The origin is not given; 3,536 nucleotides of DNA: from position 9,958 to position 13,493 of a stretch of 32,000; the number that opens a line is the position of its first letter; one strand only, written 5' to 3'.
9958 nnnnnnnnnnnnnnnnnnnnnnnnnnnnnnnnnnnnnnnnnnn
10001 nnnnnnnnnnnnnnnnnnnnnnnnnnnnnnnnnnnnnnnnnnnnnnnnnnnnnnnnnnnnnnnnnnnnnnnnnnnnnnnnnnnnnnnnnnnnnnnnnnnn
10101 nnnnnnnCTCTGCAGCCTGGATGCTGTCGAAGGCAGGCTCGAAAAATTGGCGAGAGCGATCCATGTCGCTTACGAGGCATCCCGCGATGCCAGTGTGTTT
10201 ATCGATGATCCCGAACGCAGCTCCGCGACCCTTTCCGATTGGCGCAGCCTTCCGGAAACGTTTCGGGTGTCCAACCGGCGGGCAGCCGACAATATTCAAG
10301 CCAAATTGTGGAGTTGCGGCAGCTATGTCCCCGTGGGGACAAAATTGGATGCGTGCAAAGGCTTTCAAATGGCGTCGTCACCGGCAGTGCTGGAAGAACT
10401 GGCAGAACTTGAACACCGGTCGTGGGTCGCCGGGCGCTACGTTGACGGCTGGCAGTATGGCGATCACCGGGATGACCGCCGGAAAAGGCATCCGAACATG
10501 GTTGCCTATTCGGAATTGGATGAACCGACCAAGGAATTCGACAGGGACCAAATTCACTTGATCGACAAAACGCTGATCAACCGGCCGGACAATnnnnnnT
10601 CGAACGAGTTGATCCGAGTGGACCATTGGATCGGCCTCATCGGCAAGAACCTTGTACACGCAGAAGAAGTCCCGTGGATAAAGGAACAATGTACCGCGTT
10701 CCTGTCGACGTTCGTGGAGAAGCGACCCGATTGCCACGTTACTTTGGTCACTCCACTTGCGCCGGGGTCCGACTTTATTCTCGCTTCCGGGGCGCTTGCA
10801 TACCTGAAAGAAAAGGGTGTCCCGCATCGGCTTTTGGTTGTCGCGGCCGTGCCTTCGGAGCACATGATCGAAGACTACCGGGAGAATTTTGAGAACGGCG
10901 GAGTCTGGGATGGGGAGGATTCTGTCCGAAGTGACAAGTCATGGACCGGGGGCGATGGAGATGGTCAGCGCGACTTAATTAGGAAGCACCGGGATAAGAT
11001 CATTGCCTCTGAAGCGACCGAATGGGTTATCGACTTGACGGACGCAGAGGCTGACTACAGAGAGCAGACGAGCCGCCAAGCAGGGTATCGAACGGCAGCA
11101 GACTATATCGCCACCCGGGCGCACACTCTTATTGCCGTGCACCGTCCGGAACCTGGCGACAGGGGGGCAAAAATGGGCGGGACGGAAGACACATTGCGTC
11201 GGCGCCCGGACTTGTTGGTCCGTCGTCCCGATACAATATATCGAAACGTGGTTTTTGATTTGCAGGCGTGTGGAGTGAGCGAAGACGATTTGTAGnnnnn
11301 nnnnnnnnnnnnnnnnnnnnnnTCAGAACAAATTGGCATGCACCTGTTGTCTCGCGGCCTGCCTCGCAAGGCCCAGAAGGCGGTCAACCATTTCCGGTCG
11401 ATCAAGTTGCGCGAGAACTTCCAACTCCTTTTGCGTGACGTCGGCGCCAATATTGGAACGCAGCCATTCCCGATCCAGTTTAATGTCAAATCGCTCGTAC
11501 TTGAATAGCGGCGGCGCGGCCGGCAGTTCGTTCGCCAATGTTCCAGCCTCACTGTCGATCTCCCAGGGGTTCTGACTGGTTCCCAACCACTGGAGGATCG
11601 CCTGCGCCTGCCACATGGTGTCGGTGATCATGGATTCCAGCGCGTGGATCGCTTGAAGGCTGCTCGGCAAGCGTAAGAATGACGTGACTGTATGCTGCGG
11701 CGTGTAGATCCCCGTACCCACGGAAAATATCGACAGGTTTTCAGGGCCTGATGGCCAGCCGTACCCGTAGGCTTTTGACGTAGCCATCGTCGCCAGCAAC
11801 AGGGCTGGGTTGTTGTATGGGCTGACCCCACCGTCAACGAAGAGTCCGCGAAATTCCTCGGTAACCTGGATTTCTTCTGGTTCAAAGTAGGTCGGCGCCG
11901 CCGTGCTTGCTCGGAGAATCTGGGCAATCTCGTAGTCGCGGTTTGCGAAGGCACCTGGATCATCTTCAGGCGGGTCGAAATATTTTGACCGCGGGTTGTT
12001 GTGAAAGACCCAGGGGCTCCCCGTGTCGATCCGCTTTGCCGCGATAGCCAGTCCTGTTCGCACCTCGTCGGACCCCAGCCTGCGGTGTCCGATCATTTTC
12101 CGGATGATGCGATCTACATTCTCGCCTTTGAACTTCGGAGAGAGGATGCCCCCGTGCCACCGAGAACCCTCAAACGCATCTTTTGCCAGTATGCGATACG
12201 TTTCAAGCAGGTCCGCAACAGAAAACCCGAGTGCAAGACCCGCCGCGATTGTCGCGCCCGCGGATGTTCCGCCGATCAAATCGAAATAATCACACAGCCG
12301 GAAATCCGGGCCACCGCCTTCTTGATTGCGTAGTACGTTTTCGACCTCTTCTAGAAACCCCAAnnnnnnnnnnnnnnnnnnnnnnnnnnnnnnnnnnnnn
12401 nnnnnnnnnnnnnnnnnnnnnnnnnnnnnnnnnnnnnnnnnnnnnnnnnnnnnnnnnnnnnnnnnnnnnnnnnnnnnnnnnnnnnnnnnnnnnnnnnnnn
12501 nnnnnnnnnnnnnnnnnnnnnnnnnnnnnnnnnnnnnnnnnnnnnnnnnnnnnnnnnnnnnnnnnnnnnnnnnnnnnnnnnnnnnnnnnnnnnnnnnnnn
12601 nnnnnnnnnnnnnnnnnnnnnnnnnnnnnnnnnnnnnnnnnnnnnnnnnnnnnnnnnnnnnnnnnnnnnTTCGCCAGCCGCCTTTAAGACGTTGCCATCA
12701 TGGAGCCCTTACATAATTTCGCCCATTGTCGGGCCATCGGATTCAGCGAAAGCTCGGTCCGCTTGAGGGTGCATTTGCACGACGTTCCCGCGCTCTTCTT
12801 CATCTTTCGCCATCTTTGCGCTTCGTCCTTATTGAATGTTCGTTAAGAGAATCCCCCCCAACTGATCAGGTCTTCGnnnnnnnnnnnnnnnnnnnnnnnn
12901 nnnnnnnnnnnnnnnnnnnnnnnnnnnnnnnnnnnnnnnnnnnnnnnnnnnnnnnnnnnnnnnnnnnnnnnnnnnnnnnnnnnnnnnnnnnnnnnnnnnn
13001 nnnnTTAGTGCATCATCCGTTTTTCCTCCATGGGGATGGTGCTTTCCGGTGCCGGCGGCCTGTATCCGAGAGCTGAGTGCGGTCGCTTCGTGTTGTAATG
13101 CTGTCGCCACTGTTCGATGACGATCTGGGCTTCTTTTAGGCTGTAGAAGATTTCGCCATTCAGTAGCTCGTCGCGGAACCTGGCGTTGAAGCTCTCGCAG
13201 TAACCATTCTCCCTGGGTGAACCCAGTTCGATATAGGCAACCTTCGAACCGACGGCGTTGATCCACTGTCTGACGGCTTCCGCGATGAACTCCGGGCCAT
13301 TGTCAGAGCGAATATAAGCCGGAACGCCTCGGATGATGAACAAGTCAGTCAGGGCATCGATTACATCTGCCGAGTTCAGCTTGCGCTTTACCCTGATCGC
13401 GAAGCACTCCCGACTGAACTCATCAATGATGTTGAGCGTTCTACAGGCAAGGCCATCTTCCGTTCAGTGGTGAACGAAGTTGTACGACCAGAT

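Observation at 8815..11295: Possible prokaryotic ligand-gated channel combining a K-channel-like 2-TM/RCK chassis with RyR and SLOG domains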

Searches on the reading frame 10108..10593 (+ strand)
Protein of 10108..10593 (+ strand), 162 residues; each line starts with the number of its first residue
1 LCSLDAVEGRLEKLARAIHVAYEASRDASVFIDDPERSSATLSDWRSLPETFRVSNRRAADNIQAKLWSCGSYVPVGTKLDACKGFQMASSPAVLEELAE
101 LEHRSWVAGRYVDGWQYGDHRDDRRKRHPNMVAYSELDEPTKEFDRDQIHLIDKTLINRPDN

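Call 50: search_solved_structures(query=window:10108-10593:+, max_evalue=0.001, show_alignments=5)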
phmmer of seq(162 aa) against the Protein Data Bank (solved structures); distinct sequences matched with E-value up to 0.001: 61 (the best 60 are shown).
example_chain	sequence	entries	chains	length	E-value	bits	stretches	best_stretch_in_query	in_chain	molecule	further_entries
6uhi_A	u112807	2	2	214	7.3e-25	90.6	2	94-148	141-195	Ryanodine receptor 1 chimera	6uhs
5go9_A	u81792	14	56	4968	1e-22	83.7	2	89-157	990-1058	RyR2 | Ryanodine receptor 2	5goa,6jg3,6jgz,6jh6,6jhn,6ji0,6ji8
7u9x_A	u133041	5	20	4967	1.1e-22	83.6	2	89-157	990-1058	Ryanodine receptor 2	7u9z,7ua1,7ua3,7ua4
8uxc_A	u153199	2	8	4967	1.1e-22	83.6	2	89-157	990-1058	Ryanodine receptor 2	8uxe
7u9q_A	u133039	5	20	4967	1.1e-22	83.6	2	89-157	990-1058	Ryanodine receptor 2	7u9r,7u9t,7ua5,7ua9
8uxf_A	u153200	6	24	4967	1.1e-22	83.6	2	89-157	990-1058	Ryanodine receptor 2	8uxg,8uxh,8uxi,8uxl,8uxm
8uq2_A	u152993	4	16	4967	1.1e-22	83.6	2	89-157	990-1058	Ryanodine receptor 2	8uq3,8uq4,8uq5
5l1d_A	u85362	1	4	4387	1.4e-22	83.3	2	89-157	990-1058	Ryanodine Receptor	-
8dtz_A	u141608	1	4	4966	6.7e-22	81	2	89-157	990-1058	Ryanodine receptor 2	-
6wov_A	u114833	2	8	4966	7.1e-22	81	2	89-157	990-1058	Ryanodine receptor 2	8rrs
6wou_A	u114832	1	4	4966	7.1e-22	81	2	89-157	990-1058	Ryanodine receptor 2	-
8dty_A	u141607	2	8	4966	7.3e-22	80.9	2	89-157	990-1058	Ryanodine receptor 2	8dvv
7vmr_A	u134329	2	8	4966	1.3e-21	80.1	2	89-157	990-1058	Ryanodine receptor 2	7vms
7vml_A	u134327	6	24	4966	1.3e-21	80.1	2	89-157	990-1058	Ryanodine receptor 2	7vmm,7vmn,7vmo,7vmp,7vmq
8vjj_A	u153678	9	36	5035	1e-20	77.2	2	90-157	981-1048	Ryanodine receptor 1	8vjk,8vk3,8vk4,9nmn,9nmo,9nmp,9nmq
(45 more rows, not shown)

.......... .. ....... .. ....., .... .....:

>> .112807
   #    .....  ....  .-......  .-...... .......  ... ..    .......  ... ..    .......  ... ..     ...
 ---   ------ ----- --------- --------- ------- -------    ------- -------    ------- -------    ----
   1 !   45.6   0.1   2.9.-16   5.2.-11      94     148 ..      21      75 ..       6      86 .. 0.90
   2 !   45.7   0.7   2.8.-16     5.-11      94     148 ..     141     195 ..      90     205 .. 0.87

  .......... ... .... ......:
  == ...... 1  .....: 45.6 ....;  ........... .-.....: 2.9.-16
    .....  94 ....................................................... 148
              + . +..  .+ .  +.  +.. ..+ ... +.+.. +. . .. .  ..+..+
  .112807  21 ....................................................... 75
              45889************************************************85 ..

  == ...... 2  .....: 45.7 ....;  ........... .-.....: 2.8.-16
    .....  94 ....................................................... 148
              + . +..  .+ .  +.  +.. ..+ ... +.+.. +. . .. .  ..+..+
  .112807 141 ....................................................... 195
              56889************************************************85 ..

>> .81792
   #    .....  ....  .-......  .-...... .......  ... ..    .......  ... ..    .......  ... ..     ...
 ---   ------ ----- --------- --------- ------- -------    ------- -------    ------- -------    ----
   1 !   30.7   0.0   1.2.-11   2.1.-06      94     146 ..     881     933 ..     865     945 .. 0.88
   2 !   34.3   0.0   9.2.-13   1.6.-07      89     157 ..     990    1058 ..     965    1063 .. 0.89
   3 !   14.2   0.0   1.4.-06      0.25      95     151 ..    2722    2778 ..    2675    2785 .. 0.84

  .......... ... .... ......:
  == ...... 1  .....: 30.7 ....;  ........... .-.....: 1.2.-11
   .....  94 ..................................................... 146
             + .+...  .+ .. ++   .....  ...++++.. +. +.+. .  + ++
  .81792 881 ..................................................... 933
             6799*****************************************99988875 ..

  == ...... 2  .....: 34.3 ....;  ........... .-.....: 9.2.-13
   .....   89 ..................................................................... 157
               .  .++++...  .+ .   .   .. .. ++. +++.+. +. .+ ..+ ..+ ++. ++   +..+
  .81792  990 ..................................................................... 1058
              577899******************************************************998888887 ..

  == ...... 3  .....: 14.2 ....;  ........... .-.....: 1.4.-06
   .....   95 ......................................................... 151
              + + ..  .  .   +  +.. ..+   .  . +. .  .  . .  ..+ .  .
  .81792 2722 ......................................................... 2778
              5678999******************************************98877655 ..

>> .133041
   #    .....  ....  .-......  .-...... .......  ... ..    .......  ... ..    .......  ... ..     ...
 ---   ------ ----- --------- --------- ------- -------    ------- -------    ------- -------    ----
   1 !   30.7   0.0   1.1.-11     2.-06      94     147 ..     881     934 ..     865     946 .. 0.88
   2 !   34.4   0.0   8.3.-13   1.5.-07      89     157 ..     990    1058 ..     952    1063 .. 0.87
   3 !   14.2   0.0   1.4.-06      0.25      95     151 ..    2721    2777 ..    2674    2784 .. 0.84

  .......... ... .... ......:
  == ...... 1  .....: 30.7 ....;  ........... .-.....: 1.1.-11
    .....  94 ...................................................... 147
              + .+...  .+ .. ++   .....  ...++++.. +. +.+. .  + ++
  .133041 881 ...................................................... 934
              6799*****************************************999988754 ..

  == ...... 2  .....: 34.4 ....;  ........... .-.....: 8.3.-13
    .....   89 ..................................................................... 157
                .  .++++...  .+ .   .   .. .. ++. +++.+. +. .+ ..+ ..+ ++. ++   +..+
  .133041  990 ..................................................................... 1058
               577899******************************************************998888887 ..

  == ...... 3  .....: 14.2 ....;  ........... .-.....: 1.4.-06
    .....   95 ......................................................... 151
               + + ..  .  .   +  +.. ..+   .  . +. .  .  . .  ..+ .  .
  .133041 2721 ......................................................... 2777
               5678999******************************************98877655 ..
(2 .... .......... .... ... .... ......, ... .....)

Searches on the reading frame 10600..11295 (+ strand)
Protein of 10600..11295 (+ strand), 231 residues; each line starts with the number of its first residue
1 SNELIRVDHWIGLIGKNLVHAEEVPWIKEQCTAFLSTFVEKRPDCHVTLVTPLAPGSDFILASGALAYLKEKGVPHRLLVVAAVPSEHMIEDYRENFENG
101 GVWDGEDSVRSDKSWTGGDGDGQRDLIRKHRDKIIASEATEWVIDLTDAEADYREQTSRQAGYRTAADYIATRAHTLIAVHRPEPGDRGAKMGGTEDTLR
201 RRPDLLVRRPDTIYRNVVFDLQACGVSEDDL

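Call 14: search_protein_families(library=pfam, proteins=[window:10600-11295:+], max_evalue=10)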
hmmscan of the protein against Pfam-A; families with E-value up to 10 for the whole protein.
window:10600-11295:+ (231 aa): 0 families

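Call 25: search_solved_structures(query=A2, max_evalue=10, show_alignments=3)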
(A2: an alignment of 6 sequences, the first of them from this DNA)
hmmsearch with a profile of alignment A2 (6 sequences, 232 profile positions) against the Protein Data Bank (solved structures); distinct sequences matched with E-value up to 10: 1.
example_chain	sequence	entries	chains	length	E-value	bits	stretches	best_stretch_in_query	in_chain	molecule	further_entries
9snv_A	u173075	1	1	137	0.096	15.7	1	138-185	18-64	Muskelin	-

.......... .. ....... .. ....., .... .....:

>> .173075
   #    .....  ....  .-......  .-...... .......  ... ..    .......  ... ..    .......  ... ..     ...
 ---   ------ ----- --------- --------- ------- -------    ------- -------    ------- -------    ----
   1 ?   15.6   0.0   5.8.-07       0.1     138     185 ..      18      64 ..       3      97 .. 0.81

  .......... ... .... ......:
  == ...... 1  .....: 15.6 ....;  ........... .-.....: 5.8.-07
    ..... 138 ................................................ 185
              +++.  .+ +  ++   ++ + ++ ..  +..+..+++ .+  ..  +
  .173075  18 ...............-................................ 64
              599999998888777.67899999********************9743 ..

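Call 39: predict_structure(alignment_id=A2)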
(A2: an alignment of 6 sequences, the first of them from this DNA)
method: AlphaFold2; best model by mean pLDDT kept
length: 231 residues; sequences in the alignment: 6
mean_pLDDT: 88.4   pTM: 0.87
mean pLDDT of the five models: 88.4, 87.6, 87.1, 86.2, 77.6
residues with pLDDT >= 90: 157; 70-90: 48; 50-70: 23; < 50: 3
segments of 3 or more residues with pLDDT < 50: none
pLDDT, mean of each block of 10 residues (from residue 1): 71 93 94 96 93 94 96 96 94 86 74 62 85 93 96 94 96 96 65 86 87 92 93 90
secondary structure, 60 per line:
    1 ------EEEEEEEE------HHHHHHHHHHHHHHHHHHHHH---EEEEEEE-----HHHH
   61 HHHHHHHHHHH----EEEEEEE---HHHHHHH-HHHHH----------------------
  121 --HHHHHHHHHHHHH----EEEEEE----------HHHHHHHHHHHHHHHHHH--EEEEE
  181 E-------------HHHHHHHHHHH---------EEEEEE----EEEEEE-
elements in order: E7-14 H21-41 E45-51 H57-71 E76-82 H86-92 H94-98 H123-135 E140-145 H156-173 E176-181 H195-205 E215-220 E225-230

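Call 42: fold_search(model_id=the predicted structure, library=pdb)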
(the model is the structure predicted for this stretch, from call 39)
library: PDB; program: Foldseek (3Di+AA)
matches with E <= 10: 1171; with E <= 0.001: 1
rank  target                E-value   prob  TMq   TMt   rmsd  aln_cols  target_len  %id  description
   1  2nx2                  3.6e-05  1.00  0.49  0.61   5.1       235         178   11  Crystal structure of protein ypsA from Bacillus subtilis, Pfam DUF1273 (released 2006-12-19)
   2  4ljk_B                7.3e-03  0.92  0.35  0.37   7.9       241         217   10  Structural insights into the unique single-stranded DNA binding mode of DNA processing protein A from Helicobacter pyl (released 2014-01-01)
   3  5mll_A                8.2e-03  0.72  0.29  0.30  11.8       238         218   10  Structure of HpDprA at 1.9 Angstroms resolution (released 2017-12-20)
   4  5mll_B                1.3e-02  0.98  0.41  0.43   9.3       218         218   11  Structure of HpDprA at 1.9 Angstroms resolution (released 2017-12-20)
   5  1rqh                  1.5e-02  0.20  0.21  0.13  11.8       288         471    9  Propionibacterium shermanii transcarboxylase 5S subunit bound to pyruvic acid (released 2004-09-07)
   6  1zp4_B                1.6e-02  0.51  0.24  0.20  11.3       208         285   12  Glu28Gln mutant of E. coli Methylenetetrahydrofolate Reductase (oxidized) complex with Methyltetrahydrofolate (released 2005-08-09)
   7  5l3v_B                1.7e-02  0.47  0.25  0.21  10.2       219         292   13  Structure of the crenarchaeal SRP54 GTPase bound to GDP (released 2016-06-08)
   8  4joq_B                1.9e-02  0.15  0.18  0.15  19.0       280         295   10  Putative ribose ABC transporter, periplasmic solute-binding protein from Rhodobacter sphaeroides (released 2013-04-10)
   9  8j0g_B                2.3e-02  0.38  0.30  0.26  13.2       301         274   10  GK monomer complexes with glutamate and ATP (released 2024-04-17)
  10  2iz7_B                2.5e-02  0.66  0.29  0.38   8.9       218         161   12  structure of Moco Carrier Protein from Chlamydomonas reinhardtii (released 2006-07-27)
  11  1rqb                  2.5e-02  0.15  0.21  0.13  11.7       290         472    9  Propionibacterium shermanii transcarboxylase 5S subunit (released 2004-09-07)
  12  3k32_C                3.5e-02  0.51  0.24  0.27  10.1       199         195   10  The crystal structure of predicted subunit of tRNA methyltransferase from Methanocaldococcus jannaschii DSM (released 2010-01-12)
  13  7ou6_BBB              4.0e-02  0.47  0.26  0.16  10.2       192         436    6  Human O-GlcNAc hydrolase in complex with DNJNAc-thiazolidines (released 2022-04-13)
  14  3fst_A                4.0e-02  0.30  0.22  0.19  12.2       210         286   10  Crystal Structure of Escherichia coli Methylenetetrahydrofolate Reductase Mutant Phe223Leu at pH 7.4 (released 2009-08-25)
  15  1uip                  4.3e-02  0.47  0.24  0.18  10.2       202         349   11  ADENOSINE DEAMINASE (HIS 238 GLU MUTANT) (released 1997-06-24)
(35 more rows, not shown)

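Call 73: search_solved_structures(query=A6, max_evalue=10, show_alignments=3)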
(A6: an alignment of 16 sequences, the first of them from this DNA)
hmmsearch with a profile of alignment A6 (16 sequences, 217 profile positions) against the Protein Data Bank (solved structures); distinct sequences matched with E-value up to 10: 1.
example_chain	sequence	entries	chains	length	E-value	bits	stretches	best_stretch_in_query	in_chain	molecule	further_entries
2vfx_A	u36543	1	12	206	0.53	13.2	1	60-143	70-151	MITOTIC SPINDLE ASSEMBLY CHECKPOINT PROTEIN MAD2A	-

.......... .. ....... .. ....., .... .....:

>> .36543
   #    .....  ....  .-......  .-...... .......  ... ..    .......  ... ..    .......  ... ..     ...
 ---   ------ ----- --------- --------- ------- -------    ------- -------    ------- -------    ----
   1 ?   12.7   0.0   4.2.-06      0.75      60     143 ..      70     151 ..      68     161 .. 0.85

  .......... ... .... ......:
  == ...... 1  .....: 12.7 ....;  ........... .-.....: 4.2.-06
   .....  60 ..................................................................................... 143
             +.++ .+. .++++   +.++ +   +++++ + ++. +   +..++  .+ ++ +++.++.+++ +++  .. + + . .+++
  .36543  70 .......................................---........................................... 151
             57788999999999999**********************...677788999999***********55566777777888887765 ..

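Call 74: find_homologous_proteins(query=A6, max_evalue=0.001)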
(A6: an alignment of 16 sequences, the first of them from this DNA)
Query A6 (16 sequences) (229 aa, profile of the alignment): 1 proteins with E <= 0.001 among 8000 candidates.
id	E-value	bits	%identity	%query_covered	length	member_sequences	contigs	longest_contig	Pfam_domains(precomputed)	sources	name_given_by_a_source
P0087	5.7e-47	178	44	87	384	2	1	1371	PF02026.22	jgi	-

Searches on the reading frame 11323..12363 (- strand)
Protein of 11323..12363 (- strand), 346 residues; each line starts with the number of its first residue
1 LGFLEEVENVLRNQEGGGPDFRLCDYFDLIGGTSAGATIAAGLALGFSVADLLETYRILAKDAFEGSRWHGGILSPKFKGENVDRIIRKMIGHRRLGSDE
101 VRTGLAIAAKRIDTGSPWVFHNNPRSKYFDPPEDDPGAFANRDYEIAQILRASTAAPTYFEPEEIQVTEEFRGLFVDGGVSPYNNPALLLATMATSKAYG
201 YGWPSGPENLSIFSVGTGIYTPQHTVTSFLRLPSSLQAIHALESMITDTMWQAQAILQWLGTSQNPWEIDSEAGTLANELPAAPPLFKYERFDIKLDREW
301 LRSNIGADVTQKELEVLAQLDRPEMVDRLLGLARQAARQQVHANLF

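Call 3: search_protein_families(library=pfam, proteins=[window:11323-12363:-], max_evalue=0.1)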
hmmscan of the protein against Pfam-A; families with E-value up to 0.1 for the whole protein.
window:11323-12363:- (346 aa): 1 family
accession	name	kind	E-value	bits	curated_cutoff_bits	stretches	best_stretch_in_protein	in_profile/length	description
PF01734.28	Patatin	-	1.2e-22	81.5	27.7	1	2-189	15-189/191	Patatin-like phospholipase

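Call 4: search_protein_families(library=padloc, proteins=[window:11323-12363:-], max_evalue=0.1)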
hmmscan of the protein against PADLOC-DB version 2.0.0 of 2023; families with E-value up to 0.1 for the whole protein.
window:11323-12363:- (346 aa): 4 families
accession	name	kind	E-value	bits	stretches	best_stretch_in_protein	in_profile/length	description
PDLC00758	Effector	-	1.1e-32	111.7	1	3-255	24-249/331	Phospholipase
PDLC00757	Effector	-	1.5e-23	81.7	1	22-224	39-226/331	Phospholipase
PDLC00755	Effector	-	1.1e-18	65.4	1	20-254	38-255/311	Phospholipase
PDLC00756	Effector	-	1.5e-06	25.7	1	57-217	17-159/280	Phospholipase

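Call 5: search_protein_families(library=ncbifam, proteins=[window:11323-12363:-], max_evalue=0.1)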
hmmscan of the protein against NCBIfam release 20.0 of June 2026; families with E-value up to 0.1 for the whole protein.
window:11323-12363:- (346 aa): 2 families
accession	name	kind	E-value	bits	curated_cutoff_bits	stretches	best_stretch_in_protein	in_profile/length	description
NF041079.1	CBASS_lipase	equivalog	1.4e-23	83.7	200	1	3-219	19-208/317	CBASS cGAMP-activated phospholipase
NF053870.1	DS2_1_antiphage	equivalog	2e-19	70.1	400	1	20-246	27-233/299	anti-phage phospholipase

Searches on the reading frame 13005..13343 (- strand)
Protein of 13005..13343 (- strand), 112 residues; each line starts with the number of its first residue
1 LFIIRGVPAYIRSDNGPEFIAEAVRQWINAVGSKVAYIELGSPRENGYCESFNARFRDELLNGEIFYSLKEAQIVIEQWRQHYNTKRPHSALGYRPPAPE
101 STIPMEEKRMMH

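Call 95: search_protein_families(library=pfam, proteins=[window:13005-13343:-], max_evalue=0.001)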
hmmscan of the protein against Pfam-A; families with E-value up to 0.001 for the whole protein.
window:13005-13343:- (112 aa): 3 families
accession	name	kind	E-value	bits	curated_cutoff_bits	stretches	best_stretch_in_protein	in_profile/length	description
PF13683.12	rve_3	-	1.1e-28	99.3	26.5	1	32-97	2-67/67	Integrase core domain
PF13333.12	rve_2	-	1.6e-05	25.3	22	1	50-96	1-47/56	Integrase core domain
PF00665.32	rve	-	0.00021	21.9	32.6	1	6-43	64-102/102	Integrase core domain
